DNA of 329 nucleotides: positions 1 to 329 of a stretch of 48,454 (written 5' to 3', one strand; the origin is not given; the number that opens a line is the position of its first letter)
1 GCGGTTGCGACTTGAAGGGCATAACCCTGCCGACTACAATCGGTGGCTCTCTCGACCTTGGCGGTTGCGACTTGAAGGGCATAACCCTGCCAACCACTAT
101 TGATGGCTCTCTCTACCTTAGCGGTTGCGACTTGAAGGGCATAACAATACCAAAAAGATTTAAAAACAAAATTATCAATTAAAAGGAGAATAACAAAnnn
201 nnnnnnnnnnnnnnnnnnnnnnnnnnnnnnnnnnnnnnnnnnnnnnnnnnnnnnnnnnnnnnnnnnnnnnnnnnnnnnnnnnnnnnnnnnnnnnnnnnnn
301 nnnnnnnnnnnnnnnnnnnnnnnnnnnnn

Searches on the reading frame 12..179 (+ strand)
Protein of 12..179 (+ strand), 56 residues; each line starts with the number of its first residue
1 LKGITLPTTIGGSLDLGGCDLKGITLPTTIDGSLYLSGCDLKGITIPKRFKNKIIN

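Call 57: search_protein_families(library=padloc, alignment_id=A4, max_evalue=0.001)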
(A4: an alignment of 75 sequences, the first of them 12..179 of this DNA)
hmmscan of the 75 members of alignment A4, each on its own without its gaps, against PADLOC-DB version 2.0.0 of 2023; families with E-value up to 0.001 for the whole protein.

A. member 1, window:12-179:+ (56 aa): 0 families

B. families by the number of members that match (of 75 scanned): 2 families
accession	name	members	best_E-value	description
PDLC03837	DolA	1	0.00051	-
PDLC01250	Cas4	1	0.00071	"CAS-I,CAS-II,CAS-III,CAS-IV,CAS-V,CAS-VI; acquisition_associated"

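Call 58: search_protein_families(library=pfam, alignment_id=A4, max_evalue=0.00001)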
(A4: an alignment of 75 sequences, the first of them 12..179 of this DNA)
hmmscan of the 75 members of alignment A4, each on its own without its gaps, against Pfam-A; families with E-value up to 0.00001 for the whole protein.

A. member 1, window:12-179:+ (56 aa): 0 families

B. families by the number of members that match (of 75 scanned): 17 families
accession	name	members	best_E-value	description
PF03796.21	DnaB_C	1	1.8e-43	DnaB-like helicase C terminal domain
PF00436.31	SSB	1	1.5e-33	Single-strand binding protein family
PF18857.6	LPD38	1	4.3e-21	Large polyvalent protein associated domain 38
PF25209.1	Phage_capsid_4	1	7e-17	Phage capsid protein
PF23899.1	SU10_portal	1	1.4e-16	Phage SU10 portal protein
PF00560.39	LRR_1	1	1.9e-15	Leucine Rich Repeat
PF03237.21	Terminase_6N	1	3e-14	Terminase large subunit, T4likevirus-type, N-terminal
PF13229.12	Beta_helix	1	5.8e-14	Right handed beta helix region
PF05048.19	NosD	1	5.9e-14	Periplasmic copper-binding protein (NosD)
PF09414.15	RNA_ligase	1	5.5e-13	RNA ligase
PF19905.4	DUF6378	1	2.4e-11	Domain of unknown function (DUF6378)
PF24749.2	DUF7695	1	6.2e-11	Domain of unknown function (DUF7695)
PF00805.28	Pentapeptide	1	1.2e-10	Pentapeptide repeats (8 copies)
PF24175.2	SU10_adaptor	1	1.7e-10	SU10 adaptor protein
PF01832.25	Glucosaminidase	1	4.2e-10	Mannosyl-glycoprotein endo-beta-N-acetylglucosaminidase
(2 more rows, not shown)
